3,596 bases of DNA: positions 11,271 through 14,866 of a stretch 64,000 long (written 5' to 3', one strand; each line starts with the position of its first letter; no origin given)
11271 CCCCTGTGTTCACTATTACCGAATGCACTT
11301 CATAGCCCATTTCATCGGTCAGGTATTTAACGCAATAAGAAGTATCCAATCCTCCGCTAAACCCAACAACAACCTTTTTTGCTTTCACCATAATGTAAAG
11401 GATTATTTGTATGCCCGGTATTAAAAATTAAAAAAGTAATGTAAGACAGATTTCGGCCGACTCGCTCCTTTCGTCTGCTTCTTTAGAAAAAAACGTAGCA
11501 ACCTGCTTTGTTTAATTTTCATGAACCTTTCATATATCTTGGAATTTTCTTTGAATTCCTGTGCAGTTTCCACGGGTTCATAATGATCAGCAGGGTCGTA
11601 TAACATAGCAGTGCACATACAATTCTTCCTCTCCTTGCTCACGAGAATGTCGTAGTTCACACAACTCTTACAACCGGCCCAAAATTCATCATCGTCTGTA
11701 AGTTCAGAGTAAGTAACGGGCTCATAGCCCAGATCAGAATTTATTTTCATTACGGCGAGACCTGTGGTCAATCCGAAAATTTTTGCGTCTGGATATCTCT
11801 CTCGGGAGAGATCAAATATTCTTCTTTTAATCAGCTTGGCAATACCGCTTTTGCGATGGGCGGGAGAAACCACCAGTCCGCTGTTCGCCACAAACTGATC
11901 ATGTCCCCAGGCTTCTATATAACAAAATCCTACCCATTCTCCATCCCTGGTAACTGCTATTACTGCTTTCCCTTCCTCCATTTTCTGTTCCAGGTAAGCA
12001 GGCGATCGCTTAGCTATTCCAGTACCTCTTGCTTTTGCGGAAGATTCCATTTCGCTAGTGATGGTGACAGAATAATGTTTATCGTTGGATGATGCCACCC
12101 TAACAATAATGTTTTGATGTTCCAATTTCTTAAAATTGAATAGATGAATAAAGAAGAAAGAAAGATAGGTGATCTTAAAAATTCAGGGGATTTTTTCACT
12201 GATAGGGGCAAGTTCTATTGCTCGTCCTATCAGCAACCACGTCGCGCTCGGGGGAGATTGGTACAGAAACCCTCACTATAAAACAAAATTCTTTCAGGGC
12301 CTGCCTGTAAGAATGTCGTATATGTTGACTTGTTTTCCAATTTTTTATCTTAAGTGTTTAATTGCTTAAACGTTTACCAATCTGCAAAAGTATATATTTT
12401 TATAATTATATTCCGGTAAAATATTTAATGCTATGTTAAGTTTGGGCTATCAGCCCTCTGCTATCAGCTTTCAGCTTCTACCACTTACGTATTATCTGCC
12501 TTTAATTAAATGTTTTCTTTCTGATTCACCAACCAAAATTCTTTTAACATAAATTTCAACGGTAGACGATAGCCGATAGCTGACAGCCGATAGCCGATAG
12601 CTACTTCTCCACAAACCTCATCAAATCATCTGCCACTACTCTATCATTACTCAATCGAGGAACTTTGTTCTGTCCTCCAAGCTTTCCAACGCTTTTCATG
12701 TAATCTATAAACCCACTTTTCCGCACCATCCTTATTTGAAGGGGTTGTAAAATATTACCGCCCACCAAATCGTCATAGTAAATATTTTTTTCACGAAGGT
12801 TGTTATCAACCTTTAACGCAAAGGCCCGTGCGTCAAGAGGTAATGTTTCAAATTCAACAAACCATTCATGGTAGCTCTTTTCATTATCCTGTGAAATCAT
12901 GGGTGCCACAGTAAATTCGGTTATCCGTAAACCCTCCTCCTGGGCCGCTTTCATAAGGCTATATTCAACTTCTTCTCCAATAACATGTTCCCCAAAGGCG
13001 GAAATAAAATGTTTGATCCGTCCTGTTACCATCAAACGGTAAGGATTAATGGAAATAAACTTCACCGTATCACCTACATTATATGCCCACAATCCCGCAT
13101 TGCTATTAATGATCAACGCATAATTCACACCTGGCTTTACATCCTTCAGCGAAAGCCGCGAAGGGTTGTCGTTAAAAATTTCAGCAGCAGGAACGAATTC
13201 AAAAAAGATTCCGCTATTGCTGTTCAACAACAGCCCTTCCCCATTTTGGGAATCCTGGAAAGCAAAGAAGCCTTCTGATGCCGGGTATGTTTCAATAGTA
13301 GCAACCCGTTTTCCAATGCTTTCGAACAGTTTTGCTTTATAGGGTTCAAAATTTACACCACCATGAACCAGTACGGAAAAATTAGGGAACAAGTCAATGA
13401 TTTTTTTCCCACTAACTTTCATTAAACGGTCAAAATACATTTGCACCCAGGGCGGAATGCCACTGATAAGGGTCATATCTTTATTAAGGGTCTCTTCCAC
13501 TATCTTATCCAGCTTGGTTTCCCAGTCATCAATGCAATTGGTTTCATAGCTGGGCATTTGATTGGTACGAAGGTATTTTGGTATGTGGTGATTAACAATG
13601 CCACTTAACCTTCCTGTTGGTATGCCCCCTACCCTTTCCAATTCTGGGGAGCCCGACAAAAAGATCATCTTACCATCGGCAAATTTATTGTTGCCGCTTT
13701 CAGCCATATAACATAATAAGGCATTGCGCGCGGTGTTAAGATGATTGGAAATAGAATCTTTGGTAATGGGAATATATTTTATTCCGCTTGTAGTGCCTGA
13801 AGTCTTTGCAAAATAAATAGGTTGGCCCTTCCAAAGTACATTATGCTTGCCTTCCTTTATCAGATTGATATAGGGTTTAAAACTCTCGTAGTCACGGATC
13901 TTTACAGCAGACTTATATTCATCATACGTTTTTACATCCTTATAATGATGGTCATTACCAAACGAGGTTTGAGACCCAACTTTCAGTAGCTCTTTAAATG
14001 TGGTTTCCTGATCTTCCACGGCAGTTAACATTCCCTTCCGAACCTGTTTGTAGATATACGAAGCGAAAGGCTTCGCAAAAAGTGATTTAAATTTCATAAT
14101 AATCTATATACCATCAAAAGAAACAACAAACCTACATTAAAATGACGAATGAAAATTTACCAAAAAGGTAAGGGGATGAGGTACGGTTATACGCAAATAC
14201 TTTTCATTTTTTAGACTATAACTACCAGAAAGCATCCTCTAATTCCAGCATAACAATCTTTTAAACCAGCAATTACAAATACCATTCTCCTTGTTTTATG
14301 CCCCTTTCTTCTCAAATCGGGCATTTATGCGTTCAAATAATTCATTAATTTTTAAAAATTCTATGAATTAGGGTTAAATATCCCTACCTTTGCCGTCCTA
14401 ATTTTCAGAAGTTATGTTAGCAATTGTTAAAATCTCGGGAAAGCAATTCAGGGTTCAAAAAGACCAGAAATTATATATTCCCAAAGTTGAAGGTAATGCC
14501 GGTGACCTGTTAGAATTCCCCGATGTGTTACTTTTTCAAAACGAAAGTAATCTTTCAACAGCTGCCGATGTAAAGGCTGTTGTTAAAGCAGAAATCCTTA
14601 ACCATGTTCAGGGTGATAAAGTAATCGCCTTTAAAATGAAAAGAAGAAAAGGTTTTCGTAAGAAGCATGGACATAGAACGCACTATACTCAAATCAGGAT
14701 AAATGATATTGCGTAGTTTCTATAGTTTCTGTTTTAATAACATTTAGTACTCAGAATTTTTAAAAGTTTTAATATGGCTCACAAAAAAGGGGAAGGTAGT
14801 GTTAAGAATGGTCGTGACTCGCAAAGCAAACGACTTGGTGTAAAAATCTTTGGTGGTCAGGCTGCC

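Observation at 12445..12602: A second family: GATAGCY heptamer arrays in inverted pairs around short cores (four copies in 64 kb)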

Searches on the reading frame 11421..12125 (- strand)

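Call 13: search_protein_families(library=pfam, proteins=[window:11421-12125:-])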
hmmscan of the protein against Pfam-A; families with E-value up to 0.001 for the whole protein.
window:11421-12125:- (234 aa): 2 families
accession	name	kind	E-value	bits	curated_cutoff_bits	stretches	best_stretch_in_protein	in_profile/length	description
PF00583.31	Acetyltransf_1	-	4.8e-06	27.3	20.7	1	44-110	22-91/116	Acetyltransferase (GNAT) family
PF13508.13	Acetyltransf_7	-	2.9e-05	24.8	27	1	54-103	4-53/84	Acetyltransferase (GNAT) domain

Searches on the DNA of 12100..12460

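Call 81: search_rna_families(source=window, start=12100, end=12460, threshold=evalue, max_evalue=1)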
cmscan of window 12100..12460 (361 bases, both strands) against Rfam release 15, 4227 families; matches with E-value up to 1: 0.
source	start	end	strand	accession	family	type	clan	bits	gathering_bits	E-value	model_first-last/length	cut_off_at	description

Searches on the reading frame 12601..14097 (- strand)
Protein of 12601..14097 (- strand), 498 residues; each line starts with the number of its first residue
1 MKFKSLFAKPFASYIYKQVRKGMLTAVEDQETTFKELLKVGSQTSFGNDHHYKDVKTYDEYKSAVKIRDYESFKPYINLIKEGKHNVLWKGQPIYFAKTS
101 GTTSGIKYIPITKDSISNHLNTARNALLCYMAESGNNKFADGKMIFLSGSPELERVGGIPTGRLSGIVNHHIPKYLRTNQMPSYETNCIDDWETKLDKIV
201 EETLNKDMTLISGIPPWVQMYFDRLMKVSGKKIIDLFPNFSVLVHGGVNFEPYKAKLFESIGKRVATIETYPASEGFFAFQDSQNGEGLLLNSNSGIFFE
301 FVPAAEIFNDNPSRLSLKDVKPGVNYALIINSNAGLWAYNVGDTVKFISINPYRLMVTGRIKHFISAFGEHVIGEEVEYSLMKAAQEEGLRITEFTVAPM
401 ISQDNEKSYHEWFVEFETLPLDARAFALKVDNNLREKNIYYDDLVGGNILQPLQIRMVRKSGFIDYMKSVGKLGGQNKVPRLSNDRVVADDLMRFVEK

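Call 12: find_encoding_contigs(protein=window:12601-14097:-, flank=3000, max_places=6)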
Protein window:12601-14097:- (498 aa): no gene with exactly this product is on record in the collection.

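Call 13: search_protein_families(library=pfam, proteins=[window:12601-14097:-])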
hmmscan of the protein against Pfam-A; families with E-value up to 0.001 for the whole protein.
window:12601-14097:- (498 aa): 3 families
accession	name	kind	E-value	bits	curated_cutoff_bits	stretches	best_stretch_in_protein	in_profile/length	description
PF03321.19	GH3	-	3.3e-37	128.8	23.6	2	19-173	5-159/304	GH3 family N-terminal domain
PF23572.1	GH3_C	-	5.7e-20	72.6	23.6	1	376-486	2-118/119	GH3 family C-terminal domain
PF23571.1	GH3_M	-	3.6e-14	53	23.6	1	295-359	6-74/75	GH3 family central domain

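Call 21: find_homologous_proteins(query=window:12601-14097:-, max_evalue=1e-50)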
Query window:12601-14097:- (498 aa): 8000 proteins with E <= 1e-50 among 8000 candidates; the best 120 are listed.
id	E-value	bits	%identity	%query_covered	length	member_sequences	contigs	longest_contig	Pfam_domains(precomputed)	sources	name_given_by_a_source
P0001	0.0e+0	1138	100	100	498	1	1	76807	PF03321.20,PF23571.2,PF23572.2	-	-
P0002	3.6e-296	1001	85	100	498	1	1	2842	PF03321.20,PF23571.2,PF23572.2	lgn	-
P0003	6.4e-295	997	85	100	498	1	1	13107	PF03321.20,PF23571.2,PF23572.2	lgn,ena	-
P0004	1.2e-294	996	86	100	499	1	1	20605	PF03321.20,PF23571.2,PF23572.2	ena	-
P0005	2.9e-294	995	86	100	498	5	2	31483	PF03321.20,PF23571.2,PF23572.2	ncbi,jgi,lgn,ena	-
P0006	7.9e-291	983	85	100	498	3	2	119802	PF03321.20,PF23571.2,PF23572.2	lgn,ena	-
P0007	5.8e-287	971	83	100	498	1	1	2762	PF03321.20,PF23571.2,PF23572.2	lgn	-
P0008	2.6e-286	968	83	100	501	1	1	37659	PF03321.20,PF23571.2,PF23572.2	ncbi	ncbi:MAG: GH3 auxin-responsive promoter family protein [Chitinophagaceae bacterium]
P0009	1.2e-285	966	84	99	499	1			PF03321.20,PF23571.2,PF23572.2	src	-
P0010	4.8e-285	964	87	95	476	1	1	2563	PF03321.20,PF23571.2,PF23572.2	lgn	-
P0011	4.1e-284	961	82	100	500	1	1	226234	PF03321.20,PF23571.2,PF23572.2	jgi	-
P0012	8.6e-283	957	82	100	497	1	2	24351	PF03321.20,PF23571.2,PF23572.2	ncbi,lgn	-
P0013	2.4e-282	955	82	100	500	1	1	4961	PF03321.20,PF23571.2,PF23572.2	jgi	jgi:hypothetical protein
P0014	3.9e-282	955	86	96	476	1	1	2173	PF03321.20,PF23571.2,PF23572.2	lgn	-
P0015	7.8e-282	954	82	100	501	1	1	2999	PF03321.20,PF23571.2,PF23572.2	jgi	jgi:hypothetical protein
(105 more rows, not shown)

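Call 22: find_encoding_contigs(protein=P0006, flank=10000, max_places=3)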
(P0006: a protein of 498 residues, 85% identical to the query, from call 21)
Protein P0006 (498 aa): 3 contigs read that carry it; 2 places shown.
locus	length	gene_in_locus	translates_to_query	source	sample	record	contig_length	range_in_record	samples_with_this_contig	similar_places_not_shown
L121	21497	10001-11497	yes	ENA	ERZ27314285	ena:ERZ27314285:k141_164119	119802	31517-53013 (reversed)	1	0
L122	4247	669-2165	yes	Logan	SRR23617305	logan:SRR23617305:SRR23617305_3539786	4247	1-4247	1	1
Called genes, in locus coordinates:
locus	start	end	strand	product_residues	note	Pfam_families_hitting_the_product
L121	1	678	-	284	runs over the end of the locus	PF07730:HisKA_3 (weak), PF02518:HATPase_c (weak)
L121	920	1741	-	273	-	-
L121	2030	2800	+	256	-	PF01503:PRA-PH (faint), PF03819:MazG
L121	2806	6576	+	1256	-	PF00512:HisKA (weak), PF02518:HATPase_c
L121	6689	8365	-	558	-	PF14716:HHH_8, PF14520:HHH_5 (faint), PF02811:PHP (weak)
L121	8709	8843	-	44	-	-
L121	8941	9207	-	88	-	PF01016:Ribosomal_L27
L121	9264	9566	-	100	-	PF00829:Ribosomal_L21p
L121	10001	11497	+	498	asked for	PF03321:GH3, PF23571:GH3_M, PF23572:GH3_C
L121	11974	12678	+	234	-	PF00583:Acetyltransf_1 (faint)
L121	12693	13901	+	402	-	PF00764:Arginosuc_synth, PF20979:Arginosuc_syn_C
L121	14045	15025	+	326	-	PF01118:Semialdhyde_dh, PF22698:Semialdhyde_dhC_1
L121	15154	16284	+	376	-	PF00202:Aminotran_3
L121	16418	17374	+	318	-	PF02729:OTCace_N, PF00185:OTCace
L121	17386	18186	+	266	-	PF00696:AA_kinase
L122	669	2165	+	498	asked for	PF03321:GH3, PF23571:GH3_M, PF23572:GH3_C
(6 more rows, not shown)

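Call 23: find_encoding_contigs(protein=P0005, flank=10000, max_places=3)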
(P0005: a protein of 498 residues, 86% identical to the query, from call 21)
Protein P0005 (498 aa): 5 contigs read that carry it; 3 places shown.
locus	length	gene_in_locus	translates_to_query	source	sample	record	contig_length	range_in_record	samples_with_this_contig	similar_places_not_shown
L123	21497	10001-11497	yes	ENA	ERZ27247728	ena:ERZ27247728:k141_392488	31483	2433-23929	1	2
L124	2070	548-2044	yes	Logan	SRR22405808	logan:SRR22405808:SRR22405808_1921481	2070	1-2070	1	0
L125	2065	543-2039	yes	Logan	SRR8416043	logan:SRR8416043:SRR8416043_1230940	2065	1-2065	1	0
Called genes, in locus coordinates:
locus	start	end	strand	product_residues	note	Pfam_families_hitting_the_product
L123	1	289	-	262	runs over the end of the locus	PF07730:HisKA_3, PF02518:HATPase_c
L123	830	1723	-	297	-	-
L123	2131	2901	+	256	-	PF01503:PRA-PH (faint), PF03819:MazG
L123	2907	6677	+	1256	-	PF00512:HisKA, PF02518:HATPase_c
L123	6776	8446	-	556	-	PF14716:HHH_8, PF14520:HHH_5 (faint), PF02811:PHP (weak)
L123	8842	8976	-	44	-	-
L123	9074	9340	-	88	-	PF01016:Ribosomal_L27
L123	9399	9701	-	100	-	PF00829:Ribosomal_L21p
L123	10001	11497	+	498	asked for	PF03321:GH3, PF23571:GH3_M, PF23572:GH3_C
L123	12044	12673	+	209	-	PF00583:Acetyltransf_1 (weak)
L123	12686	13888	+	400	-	PF00764:Arginosuc_synth, PF03054:tRNA_Me_trans (weak), PF20979:Arginosuc_syn_C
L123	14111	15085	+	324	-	PF01118:Semialdhyde_dh, PF22698:Semialdhyde_dhC_1, PF02774:Semialdhyde_dhC (weak)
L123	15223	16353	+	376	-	PF00202:Aminotran_3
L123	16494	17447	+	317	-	PF02729:OTCace_N, PF00185:OTCace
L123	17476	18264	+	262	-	PF00696:AA_kinase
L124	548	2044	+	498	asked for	PF03321:GH3, PF23571:GH3_M, PF23572:GH3_C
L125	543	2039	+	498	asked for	PF03321:GH3, PF23571:GH3_M, PF23572:GH3_C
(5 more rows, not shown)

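Call 24: find_encoding_contigs(protein=P0004, flank=10000, max_places=3)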
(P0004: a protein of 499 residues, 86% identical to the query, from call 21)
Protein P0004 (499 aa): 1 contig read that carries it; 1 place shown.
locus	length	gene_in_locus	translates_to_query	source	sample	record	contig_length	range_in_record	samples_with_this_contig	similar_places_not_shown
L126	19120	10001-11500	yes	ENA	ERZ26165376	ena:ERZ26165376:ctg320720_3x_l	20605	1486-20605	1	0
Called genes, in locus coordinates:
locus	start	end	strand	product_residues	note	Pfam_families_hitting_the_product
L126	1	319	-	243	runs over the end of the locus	PF07730:HisKA_3, PF02518:HATPase_c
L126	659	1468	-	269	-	-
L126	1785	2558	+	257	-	PF01503:PRA-PH (faint), PF03819:MazG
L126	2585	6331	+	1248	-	PF00512:HisKA, PF02518:HATPase_c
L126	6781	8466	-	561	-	PF14716:HHH_8, PF14520:HHH_5 (faint), PF02811:PHP (weak)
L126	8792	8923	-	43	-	-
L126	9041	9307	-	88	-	PF01016:Ribosomal_L27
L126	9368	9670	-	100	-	PF00829:Ribosomal_L21p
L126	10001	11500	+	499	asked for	PF03321:GH3, PF23571:GH3_M, PF23572:GH3_C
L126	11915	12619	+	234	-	PF00583:Acetyltransf_1 (faint)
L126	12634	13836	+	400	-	PF00764:Arginosuc_synth, PF03054:tRNA_Me_trans (weak), PF20979:Arginosuc_syn_C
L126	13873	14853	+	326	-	PF01118:Semialdhyde_dh, PF22698:Semialdhyde_dhC_1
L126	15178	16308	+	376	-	PF00202:Aminotran_3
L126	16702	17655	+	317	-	PF02729:OTCace_N, PF00185:OTCace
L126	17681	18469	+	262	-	PF00696:AA_kinase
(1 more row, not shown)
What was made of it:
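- On Heptamer tandem repeats (STRR / long simple sequence repeats): The host is a Chitinophagaceae, judged from GH3 homologues and synteny (calls 13, 21-24).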

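Call 48: find_related_loci(query=window:12601-14097:-, collection=metagenome_contigs, flank=10000)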
Query window:12601-14097:- (498 aa) in metagenome_contigs; peptide patterns used: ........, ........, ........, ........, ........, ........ (x = any residue, [..] = any of these).
600 stretches matched a pattern (row limit reached: there are more); 591 encode a relative of the query (tblastn E <= 1e-3); the best 80 are kept; 80 distinct loci.
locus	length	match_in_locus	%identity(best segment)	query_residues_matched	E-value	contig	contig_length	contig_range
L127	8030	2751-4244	78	1-497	0e+0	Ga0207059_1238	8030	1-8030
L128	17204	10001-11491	78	1-497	0e+0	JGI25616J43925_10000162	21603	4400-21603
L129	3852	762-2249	78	1-496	0e+0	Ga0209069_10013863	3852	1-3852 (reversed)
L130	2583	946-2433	78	1-496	0e+0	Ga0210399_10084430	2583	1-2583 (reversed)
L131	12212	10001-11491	77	1-497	0e+0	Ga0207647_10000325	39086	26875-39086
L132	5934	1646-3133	78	1-496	0e+0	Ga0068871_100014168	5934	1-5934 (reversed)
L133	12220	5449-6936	78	1-495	0e+0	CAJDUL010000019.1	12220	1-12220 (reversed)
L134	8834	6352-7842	76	1-497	0e+0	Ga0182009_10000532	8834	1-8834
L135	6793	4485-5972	77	1-496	0e+0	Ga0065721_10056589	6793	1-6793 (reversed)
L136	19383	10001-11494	76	1-498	0e+0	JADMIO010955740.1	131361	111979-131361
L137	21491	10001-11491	75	1-497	0e+0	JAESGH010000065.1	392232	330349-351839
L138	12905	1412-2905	76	1-497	0e+0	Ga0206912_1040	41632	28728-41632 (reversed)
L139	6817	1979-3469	77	1-497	0e+0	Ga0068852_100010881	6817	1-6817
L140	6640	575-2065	77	1-497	0e+0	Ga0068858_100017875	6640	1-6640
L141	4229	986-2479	77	1-497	0e+0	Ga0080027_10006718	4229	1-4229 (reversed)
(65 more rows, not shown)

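Call 86: find_encoding_contigs(protein=P0003, flank=6000, max_places=2)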
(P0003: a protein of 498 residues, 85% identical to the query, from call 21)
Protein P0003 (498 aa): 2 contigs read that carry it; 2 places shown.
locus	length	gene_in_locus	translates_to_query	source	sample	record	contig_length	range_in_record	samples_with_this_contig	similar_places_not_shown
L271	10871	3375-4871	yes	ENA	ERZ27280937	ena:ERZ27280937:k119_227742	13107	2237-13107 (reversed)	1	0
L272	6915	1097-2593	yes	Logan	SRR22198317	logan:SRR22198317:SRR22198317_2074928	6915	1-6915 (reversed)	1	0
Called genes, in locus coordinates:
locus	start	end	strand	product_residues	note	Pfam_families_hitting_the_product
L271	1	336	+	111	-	?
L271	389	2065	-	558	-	PF14716:HHH_8, PF14520:HHH_5 (faint), PF02811:PHP (weak)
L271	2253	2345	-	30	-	-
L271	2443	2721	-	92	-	PF01016:Ribosomal_L27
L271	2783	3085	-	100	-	PF00829:Ribosomal_L21p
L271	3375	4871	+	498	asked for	PF03321:GH3, PF23571:GH3_M, PF23572:GH3_C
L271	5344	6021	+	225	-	PF00583:Acetyltransf_1 (faint)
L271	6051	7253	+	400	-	PF00764:Arginosuc_synth, PF20979:Arginosuc_syn_C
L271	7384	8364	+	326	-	PF01118:Semialdhyde_dh, PF22698:Semialdhyde_dhC_1, PF02774:Semialdhyde_dhC (weak)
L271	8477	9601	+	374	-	PF00202:Aminotran_3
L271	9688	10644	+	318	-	PF02729:OTCace_N, PF00185:OTCace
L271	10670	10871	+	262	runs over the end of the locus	PF00696:AA_kinase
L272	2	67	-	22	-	?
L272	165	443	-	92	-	PF01016:Ribosomal_L27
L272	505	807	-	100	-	PF00829:Ribosomal_L21p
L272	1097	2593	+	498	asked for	PF03321:GH3, PF23571:GH3_M, PF23572:GH3_C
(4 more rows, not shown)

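Call 87: find_encoding_contigs(protein=P0008, flank=6000, max_places=2)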
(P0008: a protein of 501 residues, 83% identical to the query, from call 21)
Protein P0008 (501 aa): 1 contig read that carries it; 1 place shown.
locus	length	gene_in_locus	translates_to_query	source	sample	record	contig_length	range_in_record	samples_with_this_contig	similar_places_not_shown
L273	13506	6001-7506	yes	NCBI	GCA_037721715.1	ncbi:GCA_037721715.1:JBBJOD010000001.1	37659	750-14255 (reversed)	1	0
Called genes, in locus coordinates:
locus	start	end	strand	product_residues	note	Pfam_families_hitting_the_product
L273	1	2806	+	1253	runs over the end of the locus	PF00512:HisKA, PF02518:HATPase_c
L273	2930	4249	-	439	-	PF02811:PHP (weak)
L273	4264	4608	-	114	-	PF14716:HHH_8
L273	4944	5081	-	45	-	-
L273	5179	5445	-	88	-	PF01016:Ribosomal_L27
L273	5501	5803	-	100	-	PF00829:Ribosomal_L21p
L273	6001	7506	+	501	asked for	PF03321:GH3, PF23571:GH3_M, PF23572:GH3_C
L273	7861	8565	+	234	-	-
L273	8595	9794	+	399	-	PF00764:Arginosuc_synth, PF20979:Arginosuc_syn_C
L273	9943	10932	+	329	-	PF01118:Semialdhyde_dh, PF22698:Semialdhyde_dhC_1, PF02774:Semialdhyde_dhC (faint)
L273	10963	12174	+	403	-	PF00202:Aminotran_3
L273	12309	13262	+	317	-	PF02729:OTCace_N, PF00185:OTCace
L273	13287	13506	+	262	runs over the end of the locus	PF00696:AA_kinase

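Call 88: find_encoding_contigs(protein=P0011, flank=6000, max_places=2)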
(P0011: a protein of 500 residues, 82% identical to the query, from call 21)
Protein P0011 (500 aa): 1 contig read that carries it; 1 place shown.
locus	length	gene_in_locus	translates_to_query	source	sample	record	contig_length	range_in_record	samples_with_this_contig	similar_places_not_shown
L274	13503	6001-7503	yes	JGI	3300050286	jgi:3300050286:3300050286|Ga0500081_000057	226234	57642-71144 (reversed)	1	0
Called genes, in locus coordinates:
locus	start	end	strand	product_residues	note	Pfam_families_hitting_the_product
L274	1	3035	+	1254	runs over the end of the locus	PF00512:HisKA (weak), PF02518:HATPase_c, PF14501:HATPase_c_5 (faint)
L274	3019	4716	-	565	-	PF14716:HHH_8, PF02811:PHP (weak)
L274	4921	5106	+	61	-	-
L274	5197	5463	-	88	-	PF01016:Ribosomal_L27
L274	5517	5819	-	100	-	PF00829:Ribosomal_L21p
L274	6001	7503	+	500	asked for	PF03321:GH3, PF23571:GH3_M, PF23572:GH3_C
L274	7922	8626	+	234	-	-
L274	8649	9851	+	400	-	PF00764:Arginosuc_synth, PF06508:QueC (weak), PF20979:Arginosuc_syn_C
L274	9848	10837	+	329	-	PF01118:Semialdhyde_dh, PF22698:Semialdhyde_dhC_1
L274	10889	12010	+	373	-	PF00202:Aminotran_3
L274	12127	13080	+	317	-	PF02729:OTCace_N, PF00185:OTCace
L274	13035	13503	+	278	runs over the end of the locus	PF00696:AA_kinase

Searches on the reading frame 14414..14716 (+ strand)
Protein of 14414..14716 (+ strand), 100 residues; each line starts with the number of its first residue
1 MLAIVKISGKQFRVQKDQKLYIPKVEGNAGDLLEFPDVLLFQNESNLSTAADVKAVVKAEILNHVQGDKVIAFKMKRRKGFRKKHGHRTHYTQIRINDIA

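Call 13: search_protein_families(library=pfam, proteins=[window:14414-14716:+])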
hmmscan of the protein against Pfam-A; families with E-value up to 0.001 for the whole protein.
window:14414-14716:+ (100 aa): 1 family
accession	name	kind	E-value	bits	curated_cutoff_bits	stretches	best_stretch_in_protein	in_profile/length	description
PF00829.26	Ribosomal_L21p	-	1.9e-30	105.5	27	1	1-99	1-99/99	Ribosomal prokaryotic L21 protein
